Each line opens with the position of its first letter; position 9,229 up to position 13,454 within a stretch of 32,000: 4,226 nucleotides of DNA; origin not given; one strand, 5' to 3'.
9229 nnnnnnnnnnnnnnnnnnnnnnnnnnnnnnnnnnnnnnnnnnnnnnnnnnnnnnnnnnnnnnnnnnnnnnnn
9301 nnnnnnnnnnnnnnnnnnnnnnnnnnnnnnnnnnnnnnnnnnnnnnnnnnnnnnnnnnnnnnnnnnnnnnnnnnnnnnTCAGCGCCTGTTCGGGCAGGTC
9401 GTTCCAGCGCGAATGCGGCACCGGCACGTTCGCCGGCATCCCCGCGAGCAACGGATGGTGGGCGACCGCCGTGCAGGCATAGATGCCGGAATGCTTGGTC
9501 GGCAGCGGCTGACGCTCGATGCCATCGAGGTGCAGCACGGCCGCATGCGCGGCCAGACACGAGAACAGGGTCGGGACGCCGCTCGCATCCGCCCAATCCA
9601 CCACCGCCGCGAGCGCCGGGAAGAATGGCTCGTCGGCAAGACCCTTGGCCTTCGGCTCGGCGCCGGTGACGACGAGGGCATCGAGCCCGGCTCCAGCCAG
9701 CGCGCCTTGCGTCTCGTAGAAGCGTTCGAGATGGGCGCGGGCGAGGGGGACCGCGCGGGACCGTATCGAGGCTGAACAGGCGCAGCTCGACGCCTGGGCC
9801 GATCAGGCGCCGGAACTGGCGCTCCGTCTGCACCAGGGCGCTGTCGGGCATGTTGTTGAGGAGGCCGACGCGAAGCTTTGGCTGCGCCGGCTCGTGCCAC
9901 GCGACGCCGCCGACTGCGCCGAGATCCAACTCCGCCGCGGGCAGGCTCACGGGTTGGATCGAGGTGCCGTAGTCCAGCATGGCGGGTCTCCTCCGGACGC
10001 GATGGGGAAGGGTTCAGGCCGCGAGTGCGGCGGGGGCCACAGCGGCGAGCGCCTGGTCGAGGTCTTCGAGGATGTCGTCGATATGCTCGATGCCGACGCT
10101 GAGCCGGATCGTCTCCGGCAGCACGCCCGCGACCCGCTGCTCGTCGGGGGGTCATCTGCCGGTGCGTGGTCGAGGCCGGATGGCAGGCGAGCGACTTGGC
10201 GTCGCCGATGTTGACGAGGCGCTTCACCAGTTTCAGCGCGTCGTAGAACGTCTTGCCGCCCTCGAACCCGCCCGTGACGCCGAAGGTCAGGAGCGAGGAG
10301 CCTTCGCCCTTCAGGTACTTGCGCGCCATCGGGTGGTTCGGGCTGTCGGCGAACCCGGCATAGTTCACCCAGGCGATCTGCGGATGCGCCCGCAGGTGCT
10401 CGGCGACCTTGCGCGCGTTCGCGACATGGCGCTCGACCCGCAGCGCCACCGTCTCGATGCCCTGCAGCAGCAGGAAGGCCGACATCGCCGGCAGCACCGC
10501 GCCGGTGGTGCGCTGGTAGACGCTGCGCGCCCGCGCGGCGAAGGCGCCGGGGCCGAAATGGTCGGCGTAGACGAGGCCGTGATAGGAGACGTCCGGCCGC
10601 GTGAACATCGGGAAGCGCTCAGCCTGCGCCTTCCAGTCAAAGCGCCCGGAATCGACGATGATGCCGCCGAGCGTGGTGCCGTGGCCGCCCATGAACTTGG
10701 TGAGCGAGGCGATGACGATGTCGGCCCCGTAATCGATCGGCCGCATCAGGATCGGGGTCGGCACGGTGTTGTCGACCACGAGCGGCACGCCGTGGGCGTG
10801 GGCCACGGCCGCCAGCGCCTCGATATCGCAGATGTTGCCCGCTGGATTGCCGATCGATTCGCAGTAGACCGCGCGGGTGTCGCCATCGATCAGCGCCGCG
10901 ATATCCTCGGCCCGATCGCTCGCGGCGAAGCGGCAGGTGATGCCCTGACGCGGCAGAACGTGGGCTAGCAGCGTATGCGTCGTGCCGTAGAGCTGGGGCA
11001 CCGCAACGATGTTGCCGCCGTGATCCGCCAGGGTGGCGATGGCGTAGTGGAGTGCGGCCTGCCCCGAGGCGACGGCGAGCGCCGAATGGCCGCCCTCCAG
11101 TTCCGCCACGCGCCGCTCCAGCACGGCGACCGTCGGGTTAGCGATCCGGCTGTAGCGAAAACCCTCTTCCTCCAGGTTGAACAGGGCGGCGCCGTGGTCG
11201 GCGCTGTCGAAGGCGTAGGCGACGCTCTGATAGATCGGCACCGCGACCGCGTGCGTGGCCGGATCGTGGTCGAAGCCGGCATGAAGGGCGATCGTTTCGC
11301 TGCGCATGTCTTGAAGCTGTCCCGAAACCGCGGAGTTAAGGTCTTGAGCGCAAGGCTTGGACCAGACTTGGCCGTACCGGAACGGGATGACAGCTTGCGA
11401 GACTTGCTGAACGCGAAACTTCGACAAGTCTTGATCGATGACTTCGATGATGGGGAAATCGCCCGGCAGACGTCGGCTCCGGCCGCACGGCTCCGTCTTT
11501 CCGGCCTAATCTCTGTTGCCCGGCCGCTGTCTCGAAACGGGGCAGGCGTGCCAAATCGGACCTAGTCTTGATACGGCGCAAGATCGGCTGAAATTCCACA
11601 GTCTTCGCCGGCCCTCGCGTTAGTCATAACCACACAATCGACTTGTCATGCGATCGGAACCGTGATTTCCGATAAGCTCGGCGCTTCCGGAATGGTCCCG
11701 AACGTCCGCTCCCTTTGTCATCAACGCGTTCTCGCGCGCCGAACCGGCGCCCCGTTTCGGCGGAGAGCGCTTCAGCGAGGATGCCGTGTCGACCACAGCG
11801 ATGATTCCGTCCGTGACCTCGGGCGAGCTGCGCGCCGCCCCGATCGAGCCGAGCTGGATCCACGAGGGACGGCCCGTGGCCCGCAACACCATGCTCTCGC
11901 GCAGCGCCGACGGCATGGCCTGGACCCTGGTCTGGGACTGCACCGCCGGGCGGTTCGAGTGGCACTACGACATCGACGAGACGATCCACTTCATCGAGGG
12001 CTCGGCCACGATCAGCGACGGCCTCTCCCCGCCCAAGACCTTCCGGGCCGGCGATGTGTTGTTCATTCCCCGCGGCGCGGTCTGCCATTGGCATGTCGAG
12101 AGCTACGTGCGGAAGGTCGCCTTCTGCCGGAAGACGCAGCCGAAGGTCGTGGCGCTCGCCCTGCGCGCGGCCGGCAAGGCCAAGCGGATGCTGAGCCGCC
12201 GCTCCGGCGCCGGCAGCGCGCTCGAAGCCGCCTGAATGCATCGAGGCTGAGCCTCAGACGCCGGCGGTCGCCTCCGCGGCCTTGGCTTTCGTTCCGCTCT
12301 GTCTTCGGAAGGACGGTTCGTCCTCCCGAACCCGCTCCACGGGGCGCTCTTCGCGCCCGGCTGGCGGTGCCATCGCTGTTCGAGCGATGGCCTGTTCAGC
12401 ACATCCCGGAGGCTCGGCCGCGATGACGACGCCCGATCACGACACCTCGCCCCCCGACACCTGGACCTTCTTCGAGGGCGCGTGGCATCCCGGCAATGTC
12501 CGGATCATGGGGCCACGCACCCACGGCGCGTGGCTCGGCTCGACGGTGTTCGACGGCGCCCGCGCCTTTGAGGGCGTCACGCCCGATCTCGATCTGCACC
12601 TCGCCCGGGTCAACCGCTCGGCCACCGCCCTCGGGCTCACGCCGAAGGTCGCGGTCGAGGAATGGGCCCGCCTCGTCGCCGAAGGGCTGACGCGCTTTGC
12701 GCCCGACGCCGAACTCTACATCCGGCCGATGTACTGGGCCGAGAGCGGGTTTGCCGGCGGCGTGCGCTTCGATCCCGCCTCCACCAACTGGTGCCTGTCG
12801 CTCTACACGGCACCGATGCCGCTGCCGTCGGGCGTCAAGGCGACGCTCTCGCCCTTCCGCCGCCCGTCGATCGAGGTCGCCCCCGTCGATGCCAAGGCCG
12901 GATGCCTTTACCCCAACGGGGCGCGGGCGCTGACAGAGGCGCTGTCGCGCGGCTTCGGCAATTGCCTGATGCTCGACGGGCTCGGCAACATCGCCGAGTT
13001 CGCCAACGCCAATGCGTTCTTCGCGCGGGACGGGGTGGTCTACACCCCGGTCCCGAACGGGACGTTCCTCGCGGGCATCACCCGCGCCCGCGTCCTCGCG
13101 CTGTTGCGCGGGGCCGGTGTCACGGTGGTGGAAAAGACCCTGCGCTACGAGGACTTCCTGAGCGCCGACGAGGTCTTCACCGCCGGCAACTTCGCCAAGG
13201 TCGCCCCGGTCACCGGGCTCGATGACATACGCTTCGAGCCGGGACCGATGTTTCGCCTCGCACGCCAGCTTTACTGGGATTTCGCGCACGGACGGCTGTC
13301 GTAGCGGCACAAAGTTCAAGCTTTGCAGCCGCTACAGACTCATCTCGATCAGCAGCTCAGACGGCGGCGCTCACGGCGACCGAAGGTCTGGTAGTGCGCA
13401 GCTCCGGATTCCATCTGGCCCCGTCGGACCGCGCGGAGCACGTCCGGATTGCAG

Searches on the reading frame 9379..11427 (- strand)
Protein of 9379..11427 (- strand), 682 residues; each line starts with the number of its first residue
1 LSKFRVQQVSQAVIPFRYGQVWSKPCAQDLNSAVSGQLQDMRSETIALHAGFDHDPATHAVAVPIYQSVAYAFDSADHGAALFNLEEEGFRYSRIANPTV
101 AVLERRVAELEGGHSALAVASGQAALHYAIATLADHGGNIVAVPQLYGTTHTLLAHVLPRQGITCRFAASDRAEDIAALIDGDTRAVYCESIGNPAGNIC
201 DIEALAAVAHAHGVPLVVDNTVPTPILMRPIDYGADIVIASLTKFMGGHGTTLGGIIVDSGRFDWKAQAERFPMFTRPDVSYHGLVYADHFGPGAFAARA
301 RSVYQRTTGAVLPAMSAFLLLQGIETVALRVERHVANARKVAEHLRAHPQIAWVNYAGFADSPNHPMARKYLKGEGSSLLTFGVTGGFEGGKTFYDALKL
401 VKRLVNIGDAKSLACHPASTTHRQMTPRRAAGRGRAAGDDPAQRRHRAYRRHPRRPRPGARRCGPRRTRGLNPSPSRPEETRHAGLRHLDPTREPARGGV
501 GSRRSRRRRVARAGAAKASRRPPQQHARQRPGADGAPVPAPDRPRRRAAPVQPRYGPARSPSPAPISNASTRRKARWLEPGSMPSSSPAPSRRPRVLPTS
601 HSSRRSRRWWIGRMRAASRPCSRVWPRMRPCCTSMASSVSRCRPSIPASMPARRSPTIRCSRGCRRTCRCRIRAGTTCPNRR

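Call 15: search_protein_families(library=pfam, proteins=[window:9379-11427:-], max_evalue=0.01)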
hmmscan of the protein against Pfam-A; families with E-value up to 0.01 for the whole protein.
window:9379-11427:- (682 aa): 5 families
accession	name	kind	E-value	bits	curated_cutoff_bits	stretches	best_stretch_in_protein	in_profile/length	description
PF01053.26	Cys_Met_Meta_PP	-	4.9e-111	371.4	27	1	44-433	1-353/381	Cys/Met metabolism PLP-dependent enzyme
PF01041.23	DegT_DnrJ_EryC1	-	2.9e-08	33.8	19.8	1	98-219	24-145/360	DegT/DnrJ/EryC1/StrS aminotransferase family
PF00155.27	Aminotran_1_2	-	3.6e-07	30.2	19.7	1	101-267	45-239/361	Aminotransferase class I and II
PF01212.27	Beta_elim_lyase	-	3.8e-06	26.9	27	1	97-349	31-269/288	Beta-eliminating lyase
PF00266.25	Aminotran_5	-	4.5e-06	26.3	21.5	1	130-252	92-209/371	Aminotransferase class-V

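Call 30: search_protein_families(library=ncbifam, proteins=[window:9379-11427:-], max_evalue=0.00001)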
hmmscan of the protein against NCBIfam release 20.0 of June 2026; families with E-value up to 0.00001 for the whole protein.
window:9379-11427:- (682 aa): 45 families (the best 25 are shown)
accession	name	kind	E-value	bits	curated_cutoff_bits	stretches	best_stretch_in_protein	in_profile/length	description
NF004757.0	PRK06084.1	equivalog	4.3e-173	576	790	1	41-427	1-387/425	bifunctional O-acetylhomoserine aminocarboxypropyltransferase/cysteine synthase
TIGR01326.1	OAH_OAS_sulfhy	subfamily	9e-158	525.4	495.1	1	43-429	2-386/418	O-acetylhomoserine aminocarboxypropyltransferase/cysteine synthase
NF006096.0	PRK08248.1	equivalog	3.5e-148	493.8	726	1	39-431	5-396/431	homocysteine synthase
NF005872.0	PRK07812.1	equivalog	9.5e-143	475.8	703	1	38-436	12-408/439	bifunctional o-acetylhomoserine/o-acetylserine sulfhydrylase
NF004650.0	PRK05994.1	equivalog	8.5e-137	456.4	667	1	43-432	8-396/427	O-acetylhomoserine aminocarboxypropyltransferase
NF006004.0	PRK08134.1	equivalog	1.8e-136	455.2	636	1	38-430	4-395/433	O-acetylhomoserine aminocarboxypropyltransferase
NF004125.0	PRK05613.1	equivalog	2.3e-116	388.8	765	1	42-426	13-400/437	O-acetylhomoserine/O-acetylserine sulfhydrylase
NF005215.0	PRK06702.1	equivalog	7.6e-99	331.5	709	1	45-427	9-389/432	bifunctional O-acetylhomoserine aminocarboxypropyltransferase/cysteine synthase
NF005695.0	PRK07503.1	equivalog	2.2e-94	316.5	666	2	44-260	11-227/403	methionine gamma-lyase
TIGR01328.1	met_gam_lyase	equivalog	9.6e-92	307.8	549.7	2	41-259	2-220/391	methionine gamma-lyase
TIGR01325.1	O_suc_HS_sulf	equivalog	5e-84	282.1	510.05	2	45-261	2-217/380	O-succinylhomoserine sulfhydrylase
NF006003.0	PRK08133.1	equivalog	4.7e-83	279.1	522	2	38-261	7-229/396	O-succinylhomoserine sulfhydrylase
NF004876.0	PRK06234.1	subfamily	1e-82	278.3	666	2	38-261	4-229/400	methionine gamma-lyase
NF005696.0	PRK07504.1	equivalog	4.9e-74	249.5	675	2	39-263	7-230/397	O-succinylhomoserine sulfhydrylase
NF004609.0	PRK05939.1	equivalog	1.4e-72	244.9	555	1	45-431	8-379/412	cystathionine gamma-synthase family protein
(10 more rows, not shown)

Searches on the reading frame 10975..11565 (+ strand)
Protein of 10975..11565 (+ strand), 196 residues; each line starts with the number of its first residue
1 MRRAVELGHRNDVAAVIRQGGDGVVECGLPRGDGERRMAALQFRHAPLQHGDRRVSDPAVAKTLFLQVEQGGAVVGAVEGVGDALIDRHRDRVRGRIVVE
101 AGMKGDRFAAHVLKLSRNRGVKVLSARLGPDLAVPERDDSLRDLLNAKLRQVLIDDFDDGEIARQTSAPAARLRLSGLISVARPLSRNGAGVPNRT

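Call 8: search_protein_families(library=pfam, proteins=[window:10975-11565:+], max_evalue=0.01)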
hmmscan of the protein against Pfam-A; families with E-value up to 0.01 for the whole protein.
window:10975-11565:+ (196 aa): 1 family
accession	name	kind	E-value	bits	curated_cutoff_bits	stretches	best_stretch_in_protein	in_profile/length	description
PF19965.4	VMAP-M2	-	0.0034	17.6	27.7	1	83-168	8-92/214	vWA-MoxR associated protein middle region (VMAP-M) 2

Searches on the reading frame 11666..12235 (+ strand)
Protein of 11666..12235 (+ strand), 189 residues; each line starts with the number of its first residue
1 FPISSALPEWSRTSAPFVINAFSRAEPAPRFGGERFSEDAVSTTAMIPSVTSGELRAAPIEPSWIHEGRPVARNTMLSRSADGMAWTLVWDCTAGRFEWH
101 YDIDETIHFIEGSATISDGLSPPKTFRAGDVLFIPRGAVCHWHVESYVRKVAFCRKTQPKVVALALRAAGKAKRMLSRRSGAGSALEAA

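Call 15: search_protein_families(library=pfam, proteins=[window:11666-12235:+], max_evalue=0.01)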
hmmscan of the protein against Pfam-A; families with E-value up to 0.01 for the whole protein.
window:11666-12235:+ (189 aa): 3 families
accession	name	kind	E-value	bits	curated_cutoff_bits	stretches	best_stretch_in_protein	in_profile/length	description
PF05899.18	Cupin_3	-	1.4e-18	66.8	23.5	1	80-151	2-73/74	EutQ-like cupin domain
PF06249.18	EutQ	-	0.00076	19.7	21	1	94-151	86-142/152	Ethanolamine utilisation protein EutQ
PF07883.17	Cupin_2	-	0.0038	17.4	27.2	1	97-143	13-56/70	Cupin domain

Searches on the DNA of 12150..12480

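Call 40: search_rna_families(source=window, start=12150, end=12480, threshold=evalue, max_evalue=5, show_alignments=2)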
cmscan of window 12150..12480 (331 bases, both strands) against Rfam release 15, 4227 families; matches with E-value up to 5: 0.
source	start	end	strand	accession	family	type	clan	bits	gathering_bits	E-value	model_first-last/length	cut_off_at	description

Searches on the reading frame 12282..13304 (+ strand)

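Call 8: search_protein_families(library=pfam, proteins=[window:12282-13304:+], max_evalue=0.01)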
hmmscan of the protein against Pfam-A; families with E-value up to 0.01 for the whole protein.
window:12282-13304:+ (340 aa): 1 family
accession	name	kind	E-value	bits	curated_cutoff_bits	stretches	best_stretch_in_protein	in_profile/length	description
PF01063.24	Aminotran_4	-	7.5e-42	144.1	28.5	1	88-311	1-221/223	Amino-transferase class IV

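Call 30: search_protein_families(library=ncbifam, proteins=[window:12423-13304:+], max_evalue=0.00001)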
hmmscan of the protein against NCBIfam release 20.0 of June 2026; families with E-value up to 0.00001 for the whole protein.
window:12423-13304:+ (293 aa): 17 families
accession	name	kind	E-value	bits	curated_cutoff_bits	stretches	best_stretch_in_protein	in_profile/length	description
NF009896.0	PRK13356.1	equivalog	2.4e-140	466.6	262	1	11-290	6-285/287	branched-chain amino acid aminotransferase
NF005726.0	PRK07544.1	equivalog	1.6e-41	142.4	396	1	21-280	22-280/295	branched-chain amino acid aminotransferase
NF005146.0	PRK06606.1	equivalog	1.2e-40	139.4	279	1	33-286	27-290/307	branched-chain amino acid transaminase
TIGR01122.1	ilvE_I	equivalog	4.4e-37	127.9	245.55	1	33-284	18-277/298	branched-chain-amino-acid transaminase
NF006185.0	PRK08320.1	subfamily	4.8e-29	101.4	363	1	19-286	9-278/292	branched-chain amino acid aminotransferase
NF005209.0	PRK06680.1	subfamily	1.3e-17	63.6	320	1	155-288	146-281/286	D-amino-acid transaminase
NF009126.0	PRK12479.1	equivalog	4.9e-17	62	518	1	170-287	163-280/299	branched-chain-amino-acid transaminase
NF004761.0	PRK06092.1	equivalog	1e-16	61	260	1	179-280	160-261/268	aminodeoxychorismate lyase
NF005800.0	PRK07650.1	equivalog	3e-16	59.5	308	1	182-272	168-258/290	aminodeoxychorismate lyase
NF005888.0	PRK07849.1-3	equivalog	3.9e-16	58.8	273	1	168-268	170-271/298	aminodeoxychorismate lyase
TIGR03461.1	pabC_Proteo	equivalog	2.2e-15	56.6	176.85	1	176-280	155-259/262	aminodeoxychorismate lyase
TIGR01121.1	D_amino_aminoT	equivalog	3.7e-15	55.8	277.45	1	188-287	172-271/276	D-amino-acid transaminase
NF009897.0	PRK13357.1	equivalog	7.4e-15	54.6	307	1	38-267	66-315/358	branched-chain amino acid aminotransferase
NF009066.0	PRK12400.1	equivalog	2e-11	43.9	538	1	35-287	29-278/290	D-amino-acid transaminase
NF005886.0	PRK07849.1-1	equivalog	3.4e-11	42.9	253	1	165-272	166-273/291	aminodeoxychorismate lyase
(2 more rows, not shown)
